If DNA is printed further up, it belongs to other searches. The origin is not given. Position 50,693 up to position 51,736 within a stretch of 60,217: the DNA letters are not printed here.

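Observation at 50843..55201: Aldolase - FGGY kinase - Fe-alcohol dehydrogenase - nucleotidyltransferase operon feeding two TagB/F enzymes: a non-canonical route to an activated polyol phosphate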

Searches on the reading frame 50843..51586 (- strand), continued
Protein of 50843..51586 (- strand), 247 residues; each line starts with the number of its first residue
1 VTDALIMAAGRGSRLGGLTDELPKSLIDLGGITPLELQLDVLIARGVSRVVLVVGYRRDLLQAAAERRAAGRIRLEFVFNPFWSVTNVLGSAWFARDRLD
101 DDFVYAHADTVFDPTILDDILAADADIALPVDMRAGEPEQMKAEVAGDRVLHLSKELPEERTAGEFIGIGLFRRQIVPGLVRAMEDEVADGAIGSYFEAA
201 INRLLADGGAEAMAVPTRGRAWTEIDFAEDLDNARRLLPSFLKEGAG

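Call 39: search_protein_families(library=ncbifam, proteins=[L020:6513-7331:+, L020:7345-8850:+, L020:8874-9989:+, L020:9986-10732:+, L020:10729-11460:+, L020:5557-6420:+], max_evalue=0.00001)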
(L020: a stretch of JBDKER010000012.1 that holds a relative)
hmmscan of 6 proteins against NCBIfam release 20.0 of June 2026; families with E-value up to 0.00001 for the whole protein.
L020:6513-7331:+ (272 aa): 20 families
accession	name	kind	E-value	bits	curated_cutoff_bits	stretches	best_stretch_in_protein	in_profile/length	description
TIGR01859.1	fruc_bis_ald_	equivalog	3.4e-51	174.6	343.05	1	7-241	17-247/282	class II fructose-1,6-bisphosphate aldolase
NF009497.0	PRK12857.1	equivalog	6.8e-50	169.9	423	1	6-241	18-249/284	class II fructose-1,6-bisphosphate aldolase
TIGR00167.1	cbbA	subfamily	2.9e-48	164.7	215.6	1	7-236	19-250/290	ketose-bisphosphate aldolase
NF005288.0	PRK06806.1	equivalog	1.5e-45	155.6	396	1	5-225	17-231/281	class II fructose-bisphosphate aldolase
NF009374.0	PRK12737.1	subfamily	2.3e-43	148.3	383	1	7-231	19-239/284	tagatose-bisphosphate aldolase subunit GatY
NF006626.0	PRK09195.1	subfamily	3.5e-43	147.8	384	1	6-239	18-247/284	tagatose-bisphosphate aldolase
NF005943.0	PRK07998.1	equivalog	1.1e-42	146.5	364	1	8-234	20-239/283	class II aldolase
TIGR01858.1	tag_bisphos_ald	equivalog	5.8e-40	137.2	443.55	1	7-236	17-242/282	tagatose bisphosphate family class II aldolase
NF006042.0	PRK08185.1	subfamily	3.3e-37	128.4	405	1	7-245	18-254/287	hypothetical protein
NF005284.0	PRK06801.1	equivalog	5.7e-35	121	406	1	7-243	19-252/286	ketose 1,6-bisphosphate aldolase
NF005481.0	PRK07084.1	equivalog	2.6e-34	118.9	511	1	7-221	28-248/324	class II fructose-bisphosphate aldolase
NF005590.0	PRK07315.1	equivalog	2.7e-34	118.8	443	1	7-235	19-243/293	class II fructose-bisphosphate aldolase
NF041368.1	Fbpase2_Halo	equivalog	1e-32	113.4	500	1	8-225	23-253/333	class II fructose-bisphosphate aldolase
NF005823.0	PRK07709.1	equivalog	2.4e-32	112.9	545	1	7-225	19-234/285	class II fructose-bisphosphate aldolase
NF006376.0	PRK08610.1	equivalog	2.6e-30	106.1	527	1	7-225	19-234/286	class II fructose-bisphosphate aldolase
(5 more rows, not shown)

L020:7345-8850:+ (501 aa): 12 families
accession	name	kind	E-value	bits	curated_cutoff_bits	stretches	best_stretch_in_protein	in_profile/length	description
TIGR01312.1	XylB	equivalog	1.2e-57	195.6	380.25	1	6-473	4-480/481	xylulokinase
TIGR01314.1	gntK_FGGY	equivalog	4e-50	170.8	648.55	1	3-472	3-489/505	gluconokinase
TIGR01311.1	glycerol_kin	equivalog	9.9e-40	136.3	590.35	1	2-451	3-469/496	glycerol kinase GlpK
NF000756.0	PRK00047.1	subfamily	8.7e-37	126.5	498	1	2-450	7-469/502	glycerol kinase GlpK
NF011601.0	PRK15027.1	equivalog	7.8e-34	116.9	912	2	316-480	318-483/484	xylulokinase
TIGR02628.1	fuculo_kin_coli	equivalog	6.7e-31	107.7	470.9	1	125-448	135-457/465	L-fuculokinase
NF008187.0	PRK10939.1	equivalog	7.9e-28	97.3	528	2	2-251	6-266/521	autoinducer-2 kinase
NF003154.0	PRK04123.1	equivalog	8.4e-25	87.5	428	1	112-473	148-534/554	ribulokinase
TIGR01315.1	5C_CHO_kinase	subfamily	1.5e-20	73.4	408.7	1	322-459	378-519/541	FGGY family pentulose kinase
TIGR01234.1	L-ribulokinase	equivalog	3.2e-16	59.2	583.25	1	112-474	147-528/536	ribulokinase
TIGR02627.1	rhamnulo_kin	equivalog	2.1e-07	29.9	527.95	0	5-250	3-252/454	rhamnulokinase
NF007925.0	PRK10640.1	equivalog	2e-06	26.5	639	0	4-230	8-238/489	rhamnulokinase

L020:8874-9989:+ (371 aa): 14 families
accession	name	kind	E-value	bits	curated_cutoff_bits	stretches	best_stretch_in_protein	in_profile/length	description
NF041833.1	Fe_ADH_ErcA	equivalog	2e-46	158.8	550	1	39-352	42-367/382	alcohol dehydrogenase-like regulatory protein ErcA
TIGR03405.1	Phn_Fe-ADH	equivalog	4.2e-43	147.5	423.7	1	7-341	5-341/355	iron-containing alcohol dehydrogenase PsrA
NF058672.1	4HyButDHCUPNE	equivalog_domain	1.4e-40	139.7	500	1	30-343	33-352/378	4-hydroxybutyrate dehydrogenase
NF053866.1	CholDhdGbsBBac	equivalog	8.3e-37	126.7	550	1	9-308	18-323/392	choline dehydrogenase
TIGR02638.1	lactal_redase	equivalog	2.1e-36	125.5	523.15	1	58-341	62-355/379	lactaldehyde reductase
NF010378.0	PRK13805.1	equivalog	2.1e-33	115.2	951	1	31-284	487-755/872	bifunctional acetaldehyde-CoA/alcohol dehydrogenase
NF007911.0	PRK10624.1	equivalog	8e-32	110.6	537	1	57-339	62-352/382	lactaldehyde reductase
NF011998.0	PRK15454.1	equivalog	4.4e-31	108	556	1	42-300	64-324/395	ethanolamine utilization ethanol dehydrogenase EutG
NF007363.0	PRK09860.1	equivalog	3.9e-30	105.2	581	1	56-341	62-355/383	L-threonine dehydrogenase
NF050025.1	SulfAcetaldRedSarD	equivalog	3.4e-28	98.6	700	1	65-340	70-355/385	sulfoacetaldehyde reductase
NF011717.0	PRK15138.1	equivalog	1.6e-23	83.5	645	1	1-226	4-233/387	alcohol dehydrogenase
TIGR04266.1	NDMA_methanol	equivalog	1.3e-22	80.2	625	1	31-277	44-294/420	NDMA-dependent methanol dehydrogenase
NF041822.1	daptide_DH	equivalog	1.1e-19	70.6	300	1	62-231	36-209/363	daptide-type RiPP biosynthesis dehydogenase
NF006941.0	PRK09423.1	subfamily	1e-06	27.8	336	0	69-182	71-165/367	glycerol dehydrogenase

L020:9986-10732:+ (248 aa): 10 families
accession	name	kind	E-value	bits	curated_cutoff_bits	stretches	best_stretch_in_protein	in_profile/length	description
NF041135.1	IPPtranDIPPsyn_Thcocales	equivalog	2e-14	53.4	580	1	6-237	2-216/419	bifunctional L-myo-inositol-1-phosphate cytidylyltransferase/CDP-L-myo-inositol myo-inositolphosphotransferase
NF045665.1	NTPtran_DVU1551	equivalog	1.1e-12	47.7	315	1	6-83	2-74/359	DVU_1551 family NTP transferase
TIGR03992.1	Arch_glmU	subfamily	1.4e-11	44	292.1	1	6-230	2-219/393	bifunctional sugar-1-phosphate nucleotidylyltransferase/acetyltransferase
NF038362.1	Sden_1164_fam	equivalog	9.7e-11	41.6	300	1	6-190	3-202/266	Sden_1164 family protein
NF041313.1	UDPGP_AglF_Halo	equivalog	1e-09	38.2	400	1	6-121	2-119/234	UTP--glucose-1-phosphate uridylyltransferase AglF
NF045761.1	NAMPUrTaseMurU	equivalog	2.8e-07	30.6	250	1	6-62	2-58/226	N-acetylmuramate alpha-1-phosphate uridylyltransferase MurU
TIGR00453.1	ispD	equivalog_domain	8e-07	28.7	181.3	1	7-66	2-59/219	2-C-methyl-D-erythritol 4-phosphate cytidylyltransferase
TIGR01173.1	glmU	equivalog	8.7e-07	28.1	366.85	1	6-73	2-66/452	bifunctional UDP-N-acetylglucosamine diphosphorylase/glucosamine-1-phosphate N-acetyltransferase GlmU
TIGR03310.1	matur_MocA_YgfJ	equivalog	1.1e-06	28.8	186.45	1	7-82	2-73/188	molybdenum cofactor cytidylyltransferase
NF010935.0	PRK14355.1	equivalog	1.3e-06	27.4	718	1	6-70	5-66/459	bifunctional UDP-N-acetylglucosamine diphosphorylase/glucosamine-1-phosphate N-acetyltransferase GlmU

L020:10729-11460:+ (243 aa): 1 family
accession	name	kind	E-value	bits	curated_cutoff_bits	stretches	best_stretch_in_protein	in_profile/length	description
NF040950.1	archin_ph_syn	equivalog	7e-06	26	180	0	39-113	20-89/191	archaetidylinositol phosphate synthase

L020:5557-6420:+ (287 aa): 0 families

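Call 44: search_protein_families(library=pfam, proteins=[L010:10654-11592:+, L010:11585-12400:+, L010:12336-13865:+, L010:13748-15007:+, L010:14488-16005:+, L010:16048-18930:+, L010:3400-4515:+, L010:4428-5543:+, L010:5545-6417:+, L020:5557-6420:+], max_evalue=0.001)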
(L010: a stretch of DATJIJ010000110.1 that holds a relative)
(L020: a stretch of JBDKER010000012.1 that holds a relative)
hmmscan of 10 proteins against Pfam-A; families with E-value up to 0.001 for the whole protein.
L010:10654-11592:+ (312 aa): 1 family
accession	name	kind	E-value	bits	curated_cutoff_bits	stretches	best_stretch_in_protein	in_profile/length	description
PF01066.26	CDP-OH_P_transf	-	8.2e-07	30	22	1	65-168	4-104/152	CDP-alcohol phosphatidyltransferase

L010:11585-12400:+ (271 aa): 1 family
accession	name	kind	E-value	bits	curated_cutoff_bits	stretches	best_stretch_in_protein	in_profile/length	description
PF01066.26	CDP-OH_P_transf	-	8.4e-06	26.7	22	1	56-153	4-95/152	CDP-alcohol phosphatidyltransferase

L010:12336-13865:+ (509 aa): 1 family
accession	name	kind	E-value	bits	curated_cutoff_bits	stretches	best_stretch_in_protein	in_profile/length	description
PF01943.22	Polysacc_synt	-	2.8e-09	37.3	28.2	1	39-284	5-250/274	Polysaccharide biosynthesis protein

L010:13748-15007:+ (419 aa): 5 families
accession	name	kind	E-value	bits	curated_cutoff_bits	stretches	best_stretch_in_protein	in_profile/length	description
PF00534.26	Glycos_transf_1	-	8.1e-35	120.3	26.4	1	234-395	13-171/172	Glycosyl transferases group 1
PF13692.12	Glyco_trans_1_4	-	2.6e-33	115.7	27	1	237-381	2-141/142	Glycosyl transferases group 1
PF13439.12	Glyco_transf_4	-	9.7e-18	65.2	28.5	1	56-223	3-168/170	Glycosyltransferase Family 4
PF13579.12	Glyco_trans_4_4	-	8.1e-12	46.2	29.7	1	56-220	2-158/158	Glycosyl transferase 4-like domain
PF13524.12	Glyco_trans_1_2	-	4.6e-07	30.3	25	1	266-408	13-140/144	Glycosyl transferase-like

L010:14488-16005:+ (505 aa): 4 families
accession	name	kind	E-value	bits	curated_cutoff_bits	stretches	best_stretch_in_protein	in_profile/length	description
PF00535.33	Glycos_transf_2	-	2.2e-16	60.7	23.3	1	186-298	1-113/168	Glycosyl transferase family 2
PF13641.12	Glyco_tranf_2_3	-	1.6e-11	45.1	27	1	185-412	3-212/230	Glycosyltransferase like family 2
PF13632.12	Glyco_trans_2_3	-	9.8e-10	39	27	1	339-436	53-137/198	Glycosyl transferase family group 2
PF02709.20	Glyco_transf_7C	-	0.00054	20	23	1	359-406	19-67/78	N-terminal domain of galactosyltransferase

L010:16048-18930:+ (960 aa): 6 families
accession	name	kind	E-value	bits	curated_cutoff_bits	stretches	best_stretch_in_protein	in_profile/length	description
PF04620.18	FlaA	-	1.2e-08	35.4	25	1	103-148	121-166/230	Flagellar filament outer layer protein Flaa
PF13860.13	FlgD_ig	-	6.5e-06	26.5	27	0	875-941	7-73/79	FlgD Ig-like domain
PF11790.14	Glyco_hydro_cc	-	2.3e-05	24.6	21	1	443-548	84-181/237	Glycosyl hydrolase catalytic core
PF02449.21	Glyco_hydro_42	-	6.5e-05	22.9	21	0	322-378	6-63/376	Beta-galactosidase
PF07745.19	Glyco_hydro_53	-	9.7e-05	21.9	24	1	345-549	48-255/340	Glycosyl hydrolase family 53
PF00331.26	Glyco_hydro_10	-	0.00011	22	22.1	1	330-436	27-129/311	Glycosyl hydrolase family 10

L010:3400-4515:+ (371 aa): 2 families
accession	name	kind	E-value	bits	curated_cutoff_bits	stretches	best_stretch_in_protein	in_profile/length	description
PF00483.29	NTP_transferase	-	6.5e-54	183.5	21.2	1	109-341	1-242/245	Nucleotidyl transferase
PF12804.13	NTP_transf_3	-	8.1e-11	42.8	27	1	110-236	1-118/160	MobA-like NTP transferase domain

L010:4428-5543:+ (371 aa): 9 families
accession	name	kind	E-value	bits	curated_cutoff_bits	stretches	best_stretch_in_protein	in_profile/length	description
PF16363.11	GDP_Man_Dehyd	-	9.5e-79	265.7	27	1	35-328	1-327/332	GDP-mannose 4,6 dehydratase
PF01370.27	Epimerase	-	5.5e-69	232.7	20.9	1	35-270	2-240/240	NAD dependent epimerase/dehydratase family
PF04321.23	RmlD_sub_bind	-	8.7e-18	64.8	27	1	33-333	2-281/287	RmlD substrate binding domain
PF01073.25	3Beta_HSD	-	2.1e-15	57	22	1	35-247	1-218/280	3-beta hydroxysteroid dehydrogenase/isomerase family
PF02719.21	Polysacc_synt_2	-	1.9e-14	54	20.2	1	34-290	1-249/293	Polysaccharide biosynthesis protein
PF07993.18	NAD_binding_4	-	1.4e-12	47.8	20.1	1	36-207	1-206/258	Male sterility protein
PF13460.12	NAD_binding_10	-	1.1e-09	38.9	27.2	1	38-183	1-126/184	NAD(P)H-binding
PF00106.31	adh_short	-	6.8e-07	29.4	26.6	1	33-191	2-162/195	short chain dehydrogenase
PF05368.20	NmrA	-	0.00057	20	27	1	34-112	5-78/298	NmrA-like family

L010:5545-6417:+ (290 aa): 3 families
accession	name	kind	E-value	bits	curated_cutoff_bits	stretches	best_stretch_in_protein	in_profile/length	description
PF04321.23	RmlD_sub_bind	-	7.4e-66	222.6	27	1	4-259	2-260/287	RmlD substrate binding domain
PF01370.27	Epimerase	-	5.1e-23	82.2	20.9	1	5-175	1-197/240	NAD dependent epimerase/dehydratase family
PF16363.11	GDP_Man_Dehyd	-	2.9e-12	47.1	27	1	36-153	58-181/332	GDP-mannose 4,6 dehydratase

L020:5557-6420:+ (287 aa): 0 families

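Call 47: find_related_loci(query=A2, collection=metagenome_contigs, flank=8000)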
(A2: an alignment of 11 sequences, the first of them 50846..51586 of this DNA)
Query A2 (247 aa) in metagenome_contigs; peptide patterns used: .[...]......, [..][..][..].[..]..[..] (x = any residue, [..] = any of these).
600 stretches matched a pattern (row limit reached: there are more); 58 encode a relative of the query (tblastn E <= 1e-3); 58 distinct loci.
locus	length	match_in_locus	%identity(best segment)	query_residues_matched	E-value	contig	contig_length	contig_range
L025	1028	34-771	87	1-246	8e-151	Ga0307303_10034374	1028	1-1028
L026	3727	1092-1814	69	1-242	3e-99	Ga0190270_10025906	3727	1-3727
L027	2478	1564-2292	65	1-244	3e-99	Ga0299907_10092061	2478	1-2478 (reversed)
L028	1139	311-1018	66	3-239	5e-104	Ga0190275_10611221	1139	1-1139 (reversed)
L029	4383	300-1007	65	3-239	3e-95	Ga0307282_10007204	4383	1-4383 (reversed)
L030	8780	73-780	62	3-239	3e-91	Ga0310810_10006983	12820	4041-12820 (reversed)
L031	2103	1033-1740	61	3-239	3e-92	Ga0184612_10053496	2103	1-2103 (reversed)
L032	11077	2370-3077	64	3-239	7e-87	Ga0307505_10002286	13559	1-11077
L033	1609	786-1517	57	1-245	1e-91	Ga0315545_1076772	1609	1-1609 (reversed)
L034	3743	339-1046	63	3-239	2e-86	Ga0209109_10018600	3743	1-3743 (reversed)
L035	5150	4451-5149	57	1-234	3e-83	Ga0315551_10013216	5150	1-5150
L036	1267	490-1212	57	3-244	9e-88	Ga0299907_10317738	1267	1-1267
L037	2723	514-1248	58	3-247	7e-83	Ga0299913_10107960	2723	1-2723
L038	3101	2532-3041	71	3-172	5e-69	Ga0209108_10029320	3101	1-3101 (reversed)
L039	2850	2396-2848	68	3-153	2e-63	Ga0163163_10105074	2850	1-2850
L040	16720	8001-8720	38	1-244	2e-58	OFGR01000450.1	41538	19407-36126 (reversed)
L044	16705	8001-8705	38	4-242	3e-55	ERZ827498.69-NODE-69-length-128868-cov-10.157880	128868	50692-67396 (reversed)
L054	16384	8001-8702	35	3-240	1e-52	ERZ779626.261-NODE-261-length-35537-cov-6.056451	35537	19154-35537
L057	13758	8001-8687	37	4-236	3e-52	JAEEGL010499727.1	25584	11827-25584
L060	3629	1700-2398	36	4-240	9e-52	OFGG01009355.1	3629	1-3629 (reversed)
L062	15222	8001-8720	34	1-244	4e-51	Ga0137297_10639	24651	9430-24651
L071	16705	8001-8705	33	4-242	6e-44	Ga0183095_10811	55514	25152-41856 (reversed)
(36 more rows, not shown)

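Call 50: search_protein_families(library=pfam, proteins=[L044:27-2381:+, L044:2400-3758:+, L044:3739-4461:+, L044:8731-10008:+, L044:10012-11199:+, L040:3549-5189:+, L040:2678-3460:+, L040:8739-9986:+, L071:3462-4550:+, L054:8906-10774:-], max_evalue=0.0001)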
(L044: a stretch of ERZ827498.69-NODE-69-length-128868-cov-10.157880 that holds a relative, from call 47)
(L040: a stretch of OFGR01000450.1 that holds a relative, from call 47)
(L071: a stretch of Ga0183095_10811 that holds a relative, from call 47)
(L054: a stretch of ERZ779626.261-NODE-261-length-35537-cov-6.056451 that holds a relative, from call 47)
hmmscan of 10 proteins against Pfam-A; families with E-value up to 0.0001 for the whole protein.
L044:27-2381:+ (784 aa): 0 families

L044:2400-3758:+ (452 aa): 3 families
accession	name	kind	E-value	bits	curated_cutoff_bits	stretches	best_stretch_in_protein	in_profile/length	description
PF01408.29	GFO_IDH_MocA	-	8.3e-24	85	24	1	132-246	2-119/120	Oxidoreductase family, NAD-binding Rossmann fold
PF01467.32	CTP_transf_like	-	3.3e-16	60.2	21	1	5-125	1-132/133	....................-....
PF22725.1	GFO_IDH_MocA_C3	-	3e-06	27.7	27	1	264-368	10-123/124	GFO/IDH/MocA C-terminal domain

L044:3739-4461:+ (240 aa): 1 family
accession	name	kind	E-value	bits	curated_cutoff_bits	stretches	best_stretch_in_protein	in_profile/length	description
PF03009.23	GDPD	-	3.7e-31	109.5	23.6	1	6-159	1-163/244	Glycerophosphoryl diester phosphodiesterase family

L044:8731-10008:+ (425 aa): 1 family
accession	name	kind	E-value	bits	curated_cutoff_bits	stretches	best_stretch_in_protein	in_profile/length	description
PF04464.20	Glyphos_transf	-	5.7e-50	170.7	22.1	1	34-418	8-365/367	CDP-Glycerol:Poly(glycerophosphate) glycerophosphotransferase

L044:10012-11199:+ (395 aa): 1 family
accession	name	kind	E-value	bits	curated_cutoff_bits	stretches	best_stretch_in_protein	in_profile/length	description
PF01973.23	MptE-like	-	2e-18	67.2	34.6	1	174-332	9-170/171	6-hydroxymethylpterin diphosphokinase MptE-like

L040:3549-5189:+ (546 aa): 4 families
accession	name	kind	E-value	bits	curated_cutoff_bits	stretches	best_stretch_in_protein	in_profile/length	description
PF14516.12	AAA_35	-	3.2e-15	56.2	27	1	55-284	36-244/331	AAA-like domain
PF09820.16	AAA-ATPase_like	-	3.4e-06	27.4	26.1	1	42-205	24-195/201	Predicted AAA-ATPase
PF24883.2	NPHP3_N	-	3.8e-05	24.4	24.8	0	53-181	25-149/164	Nephrocystin 3, N-terminal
PF13366.12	PDDEXK_3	-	7.9e-05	23.4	22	0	464-528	54-113/117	PD-(D/E)XK nuclease superfamily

L040:2678-3460:+ (260 aa): 1 family
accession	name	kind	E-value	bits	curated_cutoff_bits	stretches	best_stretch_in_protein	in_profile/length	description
PF03009.23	GDPD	-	4.8e-33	115.7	23.6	1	8-166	1-168/244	Glycerophosphoryl diester phosphodiesterase family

L040:8739-9986:+ (415 aa): 2 families
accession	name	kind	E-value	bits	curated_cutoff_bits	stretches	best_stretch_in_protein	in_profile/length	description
PF04464.20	Glyphos_transf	-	1.8e-65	221.8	22.1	1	32-408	3-367/367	CDP-Glycerol:Poly(glycerophosphate) glycerophosphotransferase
PF02350.25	Epimerase_2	-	6.5e-05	22.4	30.6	0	184-407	139-347/347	UDP-N-acetylglucosamine 2-epimerase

L071:3462-4550:+ (362 aa): 2 families
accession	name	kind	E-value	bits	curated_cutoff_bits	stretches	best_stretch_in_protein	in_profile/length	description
PF00483.29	NTP_transferase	-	3.3e-40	138.7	21.2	1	15-290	3-237/245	Nucleotidyl transferase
PF12804.13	NTP_transf_3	-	5.8e-05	23.8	27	1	15-137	2-109/160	MobA-like NTP transferase domain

L054:8906-10774:- (622 aa): 7 families
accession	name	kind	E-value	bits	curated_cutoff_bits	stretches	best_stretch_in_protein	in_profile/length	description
PF01583.26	APS_kinase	-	1e-65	220.9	21.1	1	455-603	2-152/152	Adenylylsulphate kinase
PF00009.33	GTP_EFTU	-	3.1e-42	144.7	26.5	1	20-225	2-183/188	Elongation factor Tu GTP binding domain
PF22594.2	GTP-eEF1A_C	-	1.1e-22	80.8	27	1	328-425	2-100/101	GTP-eEF1A C-terminal domain-like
PF01926.29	MMR_HSR1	-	2.7e-08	34.3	21.9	0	81-147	27-99/113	50S ribosome-binding GTPase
PF03193.22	RsgA_GTPase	-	5e-07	30.1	30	0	449-480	100-131/174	RsgA GTPase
PF13671.12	AAA_33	-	5e-06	27.3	27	1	458-568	2-114/143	AAA domain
PF13238.12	AAA_18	-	1.3e-05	26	29.4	1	458-568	1-107/128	AAA domain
